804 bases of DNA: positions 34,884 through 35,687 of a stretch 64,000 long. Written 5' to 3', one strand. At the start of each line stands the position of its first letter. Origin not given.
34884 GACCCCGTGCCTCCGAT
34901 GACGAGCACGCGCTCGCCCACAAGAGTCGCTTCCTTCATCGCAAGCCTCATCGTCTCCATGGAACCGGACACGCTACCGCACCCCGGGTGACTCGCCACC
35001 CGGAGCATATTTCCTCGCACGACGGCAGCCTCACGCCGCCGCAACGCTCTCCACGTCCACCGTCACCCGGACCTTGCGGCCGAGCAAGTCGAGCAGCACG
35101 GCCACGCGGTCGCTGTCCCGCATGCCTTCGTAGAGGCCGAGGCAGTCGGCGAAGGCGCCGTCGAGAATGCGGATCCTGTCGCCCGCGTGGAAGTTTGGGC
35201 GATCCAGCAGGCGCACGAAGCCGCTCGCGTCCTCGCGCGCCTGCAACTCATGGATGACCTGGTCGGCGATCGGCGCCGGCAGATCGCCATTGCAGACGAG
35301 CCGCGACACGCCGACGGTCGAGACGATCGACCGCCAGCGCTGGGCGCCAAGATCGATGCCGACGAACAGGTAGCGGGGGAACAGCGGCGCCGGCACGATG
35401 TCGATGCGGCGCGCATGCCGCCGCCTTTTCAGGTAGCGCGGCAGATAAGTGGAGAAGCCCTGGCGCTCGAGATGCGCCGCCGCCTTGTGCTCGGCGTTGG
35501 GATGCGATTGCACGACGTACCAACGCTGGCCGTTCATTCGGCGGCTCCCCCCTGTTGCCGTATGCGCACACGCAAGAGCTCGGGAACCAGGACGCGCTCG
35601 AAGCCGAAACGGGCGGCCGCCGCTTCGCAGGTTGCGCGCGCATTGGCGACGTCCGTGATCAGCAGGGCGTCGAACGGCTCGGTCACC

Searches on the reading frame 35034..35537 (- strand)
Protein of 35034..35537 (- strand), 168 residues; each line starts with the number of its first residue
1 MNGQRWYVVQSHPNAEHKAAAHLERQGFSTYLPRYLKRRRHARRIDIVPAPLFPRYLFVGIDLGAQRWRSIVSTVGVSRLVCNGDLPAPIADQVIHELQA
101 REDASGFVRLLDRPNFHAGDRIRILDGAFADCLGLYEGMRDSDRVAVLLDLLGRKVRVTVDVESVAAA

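Call 7: search_protein_families(library=pfam, proteins=[window:35034-35537:-])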
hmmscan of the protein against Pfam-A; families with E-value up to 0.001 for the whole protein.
seq(168 aa): 1 family
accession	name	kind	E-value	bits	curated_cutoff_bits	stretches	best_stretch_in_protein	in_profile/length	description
PF02357.24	NusG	-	8.5e-21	74.7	22.2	1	5-98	2-92/93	Transcription termination factor nusG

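Call 11: find_homologous_proteins(query=window:35034-35537:-)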
Query seq(168 aa) (168 aa): 5710 proteins with E <= 0.001 among 5763 candidates; the best 120 are listed.
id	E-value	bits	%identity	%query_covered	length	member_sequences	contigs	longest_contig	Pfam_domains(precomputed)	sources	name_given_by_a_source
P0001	3.5e-107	374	100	100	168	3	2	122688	PF02357.25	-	-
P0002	1.2e-92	326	86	99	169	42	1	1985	PF02357.25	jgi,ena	jgi:transcriptional antiterminator RfaH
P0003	2.8e-91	322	85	99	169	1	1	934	PF02357.25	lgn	-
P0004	4.5e-89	315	84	98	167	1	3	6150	PF02357.25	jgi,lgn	jgi:transcriptional antiterminator RfaH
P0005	5.0e-89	315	87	98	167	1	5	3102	PF02357.25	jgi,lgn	jgi:transcriptional antiterminator RfaH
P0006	6.7e-89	314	84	99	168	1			PF02357.25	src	-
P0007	8.4e-89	314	84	98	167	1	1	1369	PF02357.25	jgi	-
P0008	1.4e-88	313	83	99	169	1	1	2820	PF02357.25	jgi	jgi:transcriptional antiterminator RfaH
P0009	1.5e-88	313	85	98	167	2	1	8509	PF02357.25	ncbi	-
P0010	2.7e-88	312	84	98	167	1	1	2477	PF02357.25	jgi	jgi:transcriptional antiterminator RfaH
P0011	3.2e-88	312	83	100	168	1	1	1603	PF02357.25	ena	-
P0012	3.7e-88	312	83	98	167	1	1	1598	PF02357.25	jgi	jgi:transcriptional antiterminator RfaH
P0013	8.5e-88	311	84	98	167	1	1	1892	PF02357.25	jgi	jgi:transcriptional antiterminator RfaH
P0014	8.8e-88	311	84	98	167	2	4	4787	PF02357.25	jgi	jgi:transcriptional antiterminator RfaH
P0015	1.3e-87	310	82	98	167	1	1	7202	PF02357.25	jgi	-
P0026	8.6e-86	304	82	98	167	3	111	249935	PF02357.25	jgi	jgi:transcriptional antiterminator RfaH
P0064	3.6e-81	289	78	99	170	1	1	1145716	PF02357.25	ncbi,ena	-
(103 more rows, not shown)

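Call 14: find_related_loci(query=window:35034-35537:-, collection=genome_contigs, flank=4000)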
Query seq(168 aa) (168 aa) in genome_contigs; peptide patterns used: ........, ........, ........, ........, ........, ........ (x = any residue, [..] = any of these).
365 stretches matched a pattern; 3 encode a relative of the query (tblastn E <= 1e-3); 3 distinct loci.
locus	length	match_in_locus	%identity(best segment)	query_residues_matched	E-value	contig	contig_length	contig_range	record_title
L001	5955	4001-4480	76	4-163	3e-83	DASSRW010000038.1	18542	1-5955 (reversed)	MAG TPA_asm: Pseudolabrys sp. isolate SMAG_U499 k141_1215462, whole genome shotgun sequence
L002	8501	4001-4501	67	1-168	1e-75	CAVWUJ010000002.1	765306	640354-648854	MAG: uncultured Alphaproteobacteria bacterium isolate MFD03066.bin.2.89 genome assembly, contig: contig_2138, whole geno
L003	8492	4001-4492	76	2-165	7e-74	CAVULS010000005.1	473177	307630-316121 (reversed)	MAG: uncultured Alphaproteobacteria bacterium isolate MFD06435.bin.2.101 genome assembly, contig: contig_37082, whole ge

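Call 21: search_solved_structures(query=window:35034-35537:-, show_alignments=3, max_evalue=0.01)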
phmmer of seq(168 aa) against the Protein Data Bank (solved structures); distinct sequences matched with E-value up to 0.01: 23.
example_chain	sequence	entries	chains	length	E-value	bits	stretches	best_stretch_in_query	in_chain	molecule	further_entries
8pen_P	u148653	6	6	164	1.8e-13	54.1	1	4-160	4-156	Transcription antitermination protein RfaH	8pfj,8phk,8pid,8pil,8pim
5ond_A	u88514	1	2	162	2.3e-13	53.7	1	4-160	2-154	Transcription antitermination protein RfaH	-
2oug_A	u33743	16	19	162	2.4e-13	53.7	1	4-160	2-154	Transcriptional activator rfaH | Transcription antitermination protein RfaH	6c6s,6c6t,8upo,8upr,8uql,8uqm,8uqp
8pfg_P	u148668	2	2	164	1.8e-12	50.8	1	4-160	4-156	Transcription antitermination protein RfaH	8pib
9ik0_A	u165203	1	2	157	8.8e-09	38.8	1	5-117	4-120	Transcription antitermination protein RfaH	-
6ztj_CF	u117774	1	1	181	1.9e-08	37.8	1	48-165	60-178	Transcription termination/antitermination protein NusG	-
2jvv_A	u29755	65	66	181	2.1e-08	37.6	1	48-165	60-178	Transcription antitermination protein nusG | Transcription termination/antitermination protein NusG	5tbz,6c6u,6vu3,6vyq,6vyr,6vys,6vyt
6gov_G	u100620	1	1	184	2.2e-08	37.6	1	5-165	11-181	Transcription termination/antitermination protein NusG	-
5ms0_F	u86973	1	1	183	2.2e-08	37.6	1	48-165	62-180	Transcription termination/antitermination protein NusG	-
6tqn_G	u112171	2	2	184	2.2e-08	37.5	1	48-165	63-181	Transcription termination/antitermination protein NusG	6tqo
9w0n_7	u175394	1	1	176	2.3e-08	37.5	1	48-165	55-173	Transcription termination/antitermination protein NusG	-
9gux_Z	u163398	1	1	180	2.6e-08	37.3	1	48-165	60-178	Transcription termination/antitermination protein NusG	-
8ehq_G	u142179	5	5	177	3.2e-07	33.8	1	4-161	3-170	Transcription termination/antitermination protein NusG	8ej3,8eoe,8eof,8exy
2lq8_A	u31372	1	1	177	7.6e-07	32.5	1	4-165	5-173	Transcription antitermination protein nusG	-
1m1g_A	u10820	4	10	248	1.1e-06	32.1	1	47-165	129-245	Transcription antitermination protein nusG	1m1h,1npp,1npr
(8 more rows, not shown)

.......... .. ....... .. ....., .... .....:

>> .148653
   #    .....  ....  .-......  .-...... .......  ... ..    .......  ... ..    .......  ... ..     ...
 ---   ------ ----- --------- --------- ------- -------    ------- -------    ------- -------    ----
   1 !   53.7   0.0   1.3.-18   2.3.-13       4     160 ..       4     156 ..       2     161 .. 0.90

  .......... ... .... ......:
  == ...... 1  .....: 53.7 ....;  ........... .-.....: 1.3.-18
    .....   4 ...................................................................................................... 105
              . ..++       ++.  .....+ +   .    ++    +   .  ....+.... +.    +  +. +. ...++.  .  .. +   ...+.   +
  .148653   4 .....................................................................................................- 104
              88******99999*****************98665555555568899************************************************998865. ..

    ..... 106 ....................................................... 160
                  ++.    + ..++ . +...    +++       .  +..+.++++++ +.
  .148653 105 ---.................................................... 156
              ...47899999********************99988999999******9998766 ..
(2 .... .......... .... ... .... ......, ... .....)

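Call 23: search_dna_similar(query=window:35034-35537:-, collection=plasmids, mode=protein, max_rows=40)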
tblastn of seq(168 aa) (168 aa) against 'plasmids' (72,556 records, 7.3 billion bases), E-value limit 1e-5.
Records with a match: 1182; places in all: 1188; records where one place covers at least 80% of the query: 195.
Best place of each record, by identity: <60% 1182.
By first word of the organism name: Klebsiella 401; Escherichia 379; Enterobacter 109; Providencia 50; Citrobacter 45; Salmonella 33; Pseudosulfitobacter 32; Pantoea 23; Sulfitobacter 9; Serratia 9; and 45 more.
By predicted mobility (MOB-suite, as given by PLSDB): conjugative 1031; non-mobilizable 140; mobilizable 11.
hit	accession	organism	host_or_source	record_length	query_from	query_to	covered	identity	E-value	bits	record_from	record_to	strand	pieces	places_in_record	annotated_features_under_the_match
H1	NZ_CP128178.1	Sphingobium baderi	mixed culture,activated sludge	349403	2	168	99%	43.5%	4e-33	130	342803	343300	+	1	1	transcription termination/antitermination NusG family protein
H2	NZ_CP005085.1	Sphingobium sp. TKS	-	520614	3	168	99%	42.5%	4e-32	127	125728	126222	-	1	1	transcription termination/antitermination NusG family protein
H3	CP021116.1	Aestuarium zhoushanense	pure culture,tidal flat sample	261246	6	166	96%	41.6%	3e-32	127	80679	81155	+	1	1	transcriptional activator RfaH | fructose-bisphosphatase class I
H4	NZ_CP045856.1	Agrobacterium sp. MA01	cell culture,Microcystis culture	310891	6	165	95%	41.1%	7e-26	109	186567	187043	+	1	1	rfaH: transcription/translation regulatory transformer protein RfaH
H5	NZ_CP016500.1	Agrobacterium sp. RAC06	Microbial isolate,Algal phycosphere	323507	6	165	95%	41.1%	7e-26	109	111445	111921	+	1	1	rfaH: transcription/translation regulatory transformer protein RfaH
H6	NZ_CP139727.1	Sulfitobacter faviae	Bacterial Culture,hydrothermal vent ...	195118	6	166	96%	40.5%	3e-26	110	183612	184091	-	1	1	transcription termination/antitermination NusG family protein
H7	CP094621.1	Bradyrhizobium sp. ISRA435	Arachis hypogaea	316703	3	158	93%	41.7%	5e-30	121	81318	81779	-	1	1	transcription antiterminator NusG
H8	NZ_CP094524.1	Bradyrhizobium sp. ISRA443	Arachis hypogaea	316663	3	158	93%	41.7%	5e-30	121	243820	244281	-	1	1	transcription termination/antitermination NusG family protein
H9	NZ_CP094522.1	Bradyrhizobium sp. ISRA437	Arachis hypogaea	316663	3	158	93%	41.7%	5e-30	121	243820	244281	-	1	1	transcription termination/antitermination NusG family protein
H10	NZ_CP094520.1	Bradyrhizobium sp. ISRA436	Arachis hypogaea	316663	3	158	93%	41.7%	5e-30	121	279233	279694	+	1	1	transcription termination/antitermination NusG family protein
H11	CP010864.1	Marinovum algicola DG 898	-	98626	6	166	96%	40.0%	2e-23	102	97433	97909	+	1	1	Transcription antiterminator RfaH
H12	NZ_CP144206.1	Sinorhizobium chiapasense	mixed culture,rhizosphere soil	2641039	4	161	94%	40.5%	2e-28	116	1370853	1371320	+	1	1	none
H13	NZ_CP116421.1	Sulfitobacter faviae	Hexacorallia,culture,Cold water coral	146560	6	166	96%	39.5%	2e-26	110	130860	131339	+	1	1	transcription termination/antitermination NusG family protein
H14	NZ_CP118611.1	Ensifer adhaerens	Pure isolate,Rhizosphere of Cyperus ...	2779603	4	161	94%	39.9%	1e-27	114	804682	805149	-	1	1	none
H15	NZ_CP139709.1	Sulfitobacter sp. OXR-159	Bacterial Culture,hydrothermal vent ...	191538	6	160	92%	40.4%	4e-25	107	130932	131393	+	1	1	transcription termination/antitermination NusG family protein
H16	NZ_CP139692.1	Limimaricola variabilis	Bacterial Culture,hydrothermal vent ...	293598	4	165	96%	38.0%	4e-22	99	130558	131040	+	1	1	transcriptional activator RfaH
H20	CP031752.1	Cereibacter sphaeroides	cell culture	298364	6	168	97%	36.8%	2e-24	105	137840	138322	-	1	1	transcriptional activator RfaH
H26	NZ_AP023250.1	Mesorhizobium sp. 131-2-5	Lotus japonicus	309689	3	164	96%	36.2%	3e-24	104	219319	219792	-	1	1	transcription termination/antitermination NusG family protein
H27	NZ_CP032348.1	Azospirillum brasilense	soil sample,Agricultural field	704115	1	165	98%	35.4%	1e-15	80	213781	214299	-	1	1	transcription termination/antitermination NusG family protein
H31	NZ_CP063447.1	Novosphingobium sp. ES2-1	mixed culture,activated sludge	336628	4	160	93%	36.7%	2e-21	97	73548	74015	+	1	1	transcriptional activator RfaH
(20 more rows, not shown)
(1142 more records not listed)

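Call 24: get_annotated_region(hit=H1, flank=3000)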
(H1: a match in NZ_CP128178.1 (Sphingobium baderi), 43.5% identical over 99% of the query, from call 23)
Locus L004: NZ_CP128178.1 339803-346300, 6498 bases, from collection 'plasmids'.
description: Sphingobium baderi strain SC-1 plasmid unnamed1, complete sequence
organism: Sphingobium baderi (NCBI taxid 1332080)
taxonomy: Bacteria; Pseudomonadota; Alphaproteobacteria; Sphingomonadales; Sphingomonadaceae; Sphingobium; Sphingobium baderi
host: -; source: mixed culture,activated sludge; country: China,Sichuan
typing (MOB-suite, as given by PLSDB): non-mobilizable; mating-pair formation MPF_F
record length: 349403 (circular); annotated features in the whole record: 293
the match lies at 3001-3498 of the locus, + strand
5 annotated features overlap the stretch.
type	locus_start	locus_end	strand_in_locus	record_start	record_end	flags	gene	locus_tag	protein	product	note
CDS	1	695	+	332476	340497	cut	-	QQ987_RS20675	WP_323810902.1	autotransporter-associated beta strand repeat-containing protein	-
CDS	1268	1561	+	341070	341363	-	-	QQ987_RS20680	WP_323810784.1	hypothetical protein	-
CDS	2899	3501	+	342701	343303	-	-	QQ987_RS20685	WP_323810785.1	transcription termination/antitermination NusG family protein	GO:0006354 - DNA-templated transcription elongation [Evidence IEA]; GO:0006355 - regulation of DNA-templated ...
CDS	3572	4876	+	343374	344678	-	-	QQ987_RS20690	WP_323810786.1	sugar transferase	-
CDS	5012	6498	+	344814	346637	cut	glmS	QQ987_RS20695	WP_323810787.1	glutamine--fructose-6-phosphate transaminase (isomerizing)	GO:0006040 - amino sugar metabolic process [Evidence IEA]; GO:0009252 - peptidoglycan biosynthetic process [Evidence ...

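Call 25: get_annotated_region(hit=H4, flank=3000)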
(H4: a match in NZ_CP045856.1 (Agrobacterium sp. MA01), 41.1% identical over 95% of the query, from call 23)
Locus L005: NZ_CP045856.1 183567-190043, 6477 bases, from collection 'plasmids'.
description: Agrobacterium sp. MA01 plasmid punanmed2, complete sequence
organism: Agrobacterium sp. MA01 (NCBI taxid 2664893)
taxonomy: Bacteria; Pseudomonadota; Alphaproteobacteria; Hyphomicrobiales; Rhizobiaceae; Agrobacterium; Agrobacterium sp. MA01
host: -; source: cell culture,Microcystis culture; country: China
typing (MOB-suite, as given by PLSDB): mobilizable; relaxase MOBQ
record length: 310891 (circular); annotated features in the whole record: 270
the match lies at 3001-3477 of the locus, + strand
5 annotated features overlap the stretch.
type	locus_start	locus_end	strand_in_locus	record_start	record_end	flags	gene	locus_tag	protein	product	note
CDS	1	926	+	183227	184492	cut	-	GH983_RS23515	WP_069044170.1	MFS transporter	GO:0055085 - transmembrane transport [Evidence IEA]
CDS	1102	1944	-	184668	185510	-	-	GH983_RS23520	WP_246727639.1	EAL domain-containing protein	-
CDS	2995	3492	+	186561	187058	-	rfaH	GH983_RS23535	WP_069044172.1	transcription/translation regulatory transformer protein RfaH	GO:0006355 - regulation of DNA-templated transcription [Evidence IEA]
CDS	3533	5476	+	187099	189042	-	-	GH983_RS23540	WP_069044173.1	nucleoside-diphosphate sugar epimerase/dehydratase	GO:0000271 - polysaccharide biosynthetic process [Evidence IEA]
CDS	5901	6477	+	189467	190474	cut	-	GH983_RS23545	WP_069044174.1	NAD-dependent epimerase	-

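Call 26: get_annotated_region(hit=H7, flank=3000)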
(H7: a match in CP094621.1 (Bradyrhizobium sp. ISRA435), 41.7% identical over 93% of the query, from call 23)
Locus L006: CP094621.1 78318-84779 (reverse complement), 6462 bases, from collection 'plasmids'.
description: Bradyrhizobium sp. ISRA435 plasmid unnamed, complete sequence
organism: Bradyrhizobium sp. ISRA435 (NCBI taxid 2866194)
taxonomy: Bacteria; Pseudomonadota; Alphaproteobacteria; Hyphomicrobiales; Nitrobacteraceae; Bradyrhizobium; Bradyrhizobium sp. ISRA435
host: -; source: Arachis hypogaea; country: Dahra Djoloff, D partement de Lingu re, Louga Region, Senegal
typing (MOB-suite, as given by PLSDB): conjugative; replicon rep_cluster_507; relaxase MOBQ; mating-pair formation MPF_T
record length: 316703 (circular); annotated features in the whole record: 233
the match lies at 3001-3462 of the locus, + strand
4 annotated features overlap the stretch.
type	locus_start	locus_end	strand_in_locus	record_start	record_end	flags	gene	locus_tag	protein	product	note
CDS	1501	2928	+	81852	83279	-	-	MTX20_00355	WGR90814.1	sugar transferase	-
CDS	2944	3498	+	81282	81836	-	-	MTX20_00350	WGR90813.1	transcription antiterminator NusG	-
CDS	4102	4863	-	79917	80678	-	-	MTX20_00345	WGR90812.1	response regulator transcription factor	-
CDS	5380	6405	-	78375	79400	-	-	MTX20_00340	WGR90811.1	HAMP domain-containing histidine kinase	-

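Call 27: get_annotated_region(hit=H12, flank=3000)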
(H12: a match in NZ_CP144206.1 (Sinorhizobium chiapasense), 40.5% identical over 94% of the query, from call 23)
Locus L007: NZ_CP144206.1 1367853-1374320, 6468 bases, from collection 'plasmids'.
description: Sinorhizobium chiapasense strain S24 plasmid pA, complete sequence
organism: Sinorhizobium chiapasense (NCBI taxid 501572)
taxonomy: Bacteria; Pseudomonadota; Alphaproteobacteria; Hyphomicrobiales; Rhizobiaceae; Sinorhizobium; Sinorhizobium chiapasense
host: -; source: mixed culture,rhizosphere soil; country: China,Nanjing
typing (MOB-suite, as given by PLSDB): conjugative; relaxase MOBQ; mating-pair formation MPF_T
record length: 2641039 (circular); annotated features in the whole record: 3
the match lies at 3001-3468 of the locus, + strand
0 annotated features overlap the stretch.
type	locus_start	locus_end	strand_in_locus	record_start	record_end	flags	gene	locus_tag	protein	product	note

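Call 28: get_annotated_region(hit=H20, flank=3000)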
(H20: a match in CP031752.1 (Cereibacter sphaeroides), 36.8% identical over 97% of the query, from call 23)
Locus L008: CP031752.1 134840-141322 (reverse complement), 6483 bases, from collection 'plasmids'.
description: Cereibacter sphaeroides strain EBL0706 plasmid p.A, complete sequence
organism: Cereibacter sphaeroides (NCBI taxid 1063)
taxonomy: Bacteria; Pseudomonadota; Alphaproteobacteria; Rhodobacterales; Paracoccaceae; Cereibacter; Cereibacter sphaeroides
host: -; source: cell culture; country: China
typing (MOB-suite, as given by PLSDB): non-mobilizable; replicon rep_cluster_252
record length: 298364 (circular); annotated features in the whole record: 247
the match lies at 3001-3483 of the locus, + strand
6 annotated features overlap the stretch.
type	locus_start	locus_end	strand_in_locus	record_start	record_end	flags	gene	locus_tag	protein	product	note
CDS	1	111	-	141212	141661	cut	-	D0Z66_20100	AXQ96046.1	low molecular weight phosphotyrosine protein phosphatase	-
CDS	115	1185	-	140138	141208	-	-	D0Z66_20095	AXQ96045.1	sugar ABC transporter substrate-binding protein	-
CDS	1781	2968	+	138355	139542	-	-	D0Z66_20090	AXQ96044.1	hypothetical protein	-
CDS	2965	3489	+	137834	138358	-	-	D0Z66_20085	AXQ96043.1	transcriptional activator RfaH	-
CDS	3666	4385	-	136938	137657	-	-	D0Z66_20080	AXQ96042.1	ATP-binding cassette domain-containing protein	-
CDS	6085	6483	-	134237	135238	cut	-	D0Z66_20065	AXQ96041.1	sulfate ABC transporter substrate-binding protein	-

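Call 29: get_annotated_region(hit=H6, flank=3000)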
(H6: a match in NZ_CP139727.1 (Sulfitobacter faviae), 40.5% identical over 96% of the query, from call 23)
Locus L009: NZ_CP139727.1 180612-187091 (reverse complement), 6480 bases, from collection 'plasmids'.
description: Sulfitobacter faviae strain OXR-9 plasmid unnamed02, complete sequence
organism: Sulfitobacter faviae (NCBI taxid 1775881)
taxonomy: Bacteria; Pseudomonadota; Alphaproteobacteria; Rhodobacterales; Roseobacteraceae; Sulfitobacter; Sulfitobacter faviae
host: -; source: Bacterial Culture,hydrothermal vent plume; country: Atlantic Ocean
typing (MOB-suite, as given by PLSDB): mobilizable; relaxase MOBP
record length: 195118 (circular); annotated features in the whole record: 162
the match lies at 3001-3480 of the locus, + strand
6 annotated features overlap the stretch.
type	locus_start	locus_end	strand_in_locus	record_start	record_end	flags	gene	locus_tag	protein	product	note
CDS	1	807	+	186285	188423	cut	-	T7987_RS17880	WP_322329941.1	YjbH domain-containing protein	-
CDS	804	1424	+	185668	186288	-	-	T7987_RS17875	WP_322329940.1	YjbF family lipoprotein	-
CDS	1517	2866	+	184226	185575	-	-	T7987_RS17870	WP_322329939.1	polysaccharide biosynthesis/export family protein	GO:0015774 - polysaccharide transport [Evidence IEA]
CDS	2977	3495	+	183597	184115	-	-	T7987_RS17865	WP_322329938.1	transcription termination/antitermination NusG family protein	GO:0006354 - DNA-templated transcription elongation [Evidence IEA]; GO:0006355 - regulation of DNA-templated ...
CDS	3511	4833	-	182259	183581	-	-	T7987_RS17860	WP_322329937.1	glycosyltransferase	-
CDS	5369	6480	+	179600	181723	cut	-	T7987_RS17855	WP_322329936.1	polysaccharide biosynthesis tyrosine autokinase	GO:0045226 - extracellular polysaccharide biosynthetic process [Evidence IEA]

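Call 36: search_protein_representatives(protein=P0001)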
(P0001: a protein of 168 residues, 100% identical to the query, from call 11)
Query: 168 residues. Proteins with E-value up to 0.001 (for the whole library): 13760; up to 1e-10: 5010; up to 1e-30: 174. The best 150 are listed.
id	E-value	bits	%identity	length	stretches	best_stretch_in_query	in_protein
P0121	3.8e-57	209.2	58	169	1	3-168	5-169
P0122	1.1e-56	207.7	57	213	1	4-167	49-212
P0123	9.6e-53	194.9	55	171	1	4-168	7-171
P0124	1.8e-51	190.7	53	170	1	2-168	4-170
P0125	1.9e-50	187.4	70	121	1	48-168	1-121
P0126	3.5e-50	186.6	51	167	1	5-168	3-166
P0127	7.3e-49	182.3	56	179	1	2-162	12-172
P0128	2.1e-48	180.7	53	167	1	5-168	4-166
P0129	4.3e-48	179.8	52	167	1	5-165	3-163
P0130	5.2e-48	179.5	50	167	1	4-165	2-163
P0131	2.4e-46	174.1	65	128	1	44-168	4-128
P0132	2.7e-46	173.9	53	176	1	5-165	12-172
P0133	4.4e-46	173.2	51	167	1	4-166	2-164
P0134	9.4e-46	172.2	56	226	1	3-166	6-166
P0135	1.1e-45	171.9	70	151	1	10-119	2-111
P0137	1.8e-45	171.2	47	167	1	5-167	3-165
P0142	1.8e-44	168.0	47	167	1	5-167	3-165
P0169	7.3e-39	149.7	45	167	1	5-165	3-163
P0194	4.2e-36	140.8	39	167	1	4-167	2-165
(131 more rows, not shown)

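Call 40: find_related_loci(query=A2, collection=metagenome_contigs, flank=3000)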
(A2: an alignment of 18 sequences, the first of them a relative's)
Query A2 (168 aa) in metagenome_contigs; peptide patterns used: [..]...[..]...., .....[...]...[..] (x = any residue, [..] = any of these).
600 stretches matched a pattern (row limit reached: there are more); 527 encode a relative of the query (tblastn E <= 1e-3); the best 80 are kept; 80 distinct loci.
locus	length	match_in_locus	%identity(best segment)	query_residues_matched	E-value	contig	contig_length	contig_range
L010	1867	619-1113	86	1-165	3e-100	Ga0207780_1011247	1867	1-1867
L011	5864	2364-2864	81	2-168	3e-91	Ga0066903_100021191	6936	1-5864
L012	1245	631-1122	80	2-165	4e-93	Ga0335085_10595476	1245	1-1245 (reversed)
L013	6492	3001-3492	76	5-168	1e-83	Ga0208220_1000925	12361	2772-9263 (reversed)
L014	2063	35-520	77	4-165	4e-86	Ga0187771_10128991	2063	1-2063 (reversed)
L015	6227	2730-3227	73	3-168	4e-82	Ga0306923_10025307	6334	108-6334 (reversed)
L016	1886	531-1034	72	2-168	2e-85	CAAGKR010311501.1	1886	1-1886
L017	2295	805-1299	73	1-165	4e-84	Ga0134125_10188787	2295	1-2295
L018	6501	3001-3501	73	2-168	1e-81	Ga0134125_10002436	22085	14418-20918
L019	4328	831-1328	72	3-168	2e-81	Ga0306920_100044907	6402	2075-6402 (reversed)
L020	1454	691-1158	75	2-157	1e-85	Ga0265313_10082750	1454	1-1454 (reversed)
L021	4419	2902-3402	72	1-168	2e-80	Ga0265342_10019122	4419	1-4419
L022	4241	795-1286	72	4-167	1e-79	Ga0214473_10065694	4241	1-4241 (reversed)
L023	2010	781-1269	72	3-168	2e-81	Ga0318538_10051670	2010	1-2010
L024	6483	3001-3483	75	1-163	2e-78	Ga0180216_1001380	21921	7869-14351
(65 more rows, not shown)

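Call 44: search_protein_families(library=ncbifam, proteins=[P0001], max_evalue=0.001)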
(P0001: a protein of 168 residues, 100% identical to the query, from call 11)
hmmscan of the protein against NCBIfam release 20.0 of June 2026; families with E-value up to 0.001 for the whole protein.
P0001 (168 aa): 6 families
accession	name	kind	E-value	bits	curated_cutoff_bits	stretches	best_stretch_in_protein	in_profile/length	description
TIGR01955.1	RfaH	equivalog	1.6e-36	125.7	144.5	1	6-165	1-158/159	transcription/translation regulatory transformer protein RfaH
NF006534.0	PRK09014.1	equivalog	5e-24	85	124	1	4-164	2-158/162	transcription/translation regulatory transformer protein RfaH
NF033644.1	antiterm_UpxY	subfamily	9.5e-21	74.5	100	1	6-163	1-162/164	UpxY family transcription antiterminator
TIGR00922.1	nusG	equivalog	1.3e-16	60.9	135.7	1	6-165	1-169/172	transcription termination/antitermination protein NusG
NF033641.1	antiterm_LoaP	exception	5.2e-09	36.4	125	1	6-165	1-164/166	antiterminator LoaP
TIGR01956.2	NusG_myco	equivalog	8.7e-06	25.5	150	0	113-165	183-236/239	transcription termination/antitermination protein NusG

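Call 51: predict_structure(alignment_id=A1)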
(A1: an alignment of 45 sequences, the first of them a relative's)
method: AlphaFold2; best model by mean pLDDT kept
length: 168 residues; sequences in the alignment: 45
mean_pLDDT: 91.4   pTM: 0.69
mean pLDDT of the five models: 91.4, 90.3, 87.8, 87.2, 81.1
residues with pLDDT >= 90: 121; 70-90: 39; 50-70: 8; < 50: 0
segments of 3 or more residues with pLDDT < 50: none
pLDDT, mean of each block of 10 residues (from residue 1): 89 98 97 95 95 96 93 97 94 95 95 80 89 86 81 88 83
secondary structure, 60 per line:
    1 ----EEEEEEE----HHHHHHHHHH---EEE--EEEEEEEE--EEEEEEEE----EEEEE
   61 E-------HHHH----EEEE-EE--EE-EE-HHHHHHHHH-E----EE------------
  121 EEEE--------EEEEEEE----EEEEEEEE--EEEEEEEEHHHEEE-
elements in order: E5-11 H16-25 E29-31 E34-41 E44-51 E56-61 H69-72 E77-80 H92-100 E121-124 E133-139 E144-151 E154-161 E165-167
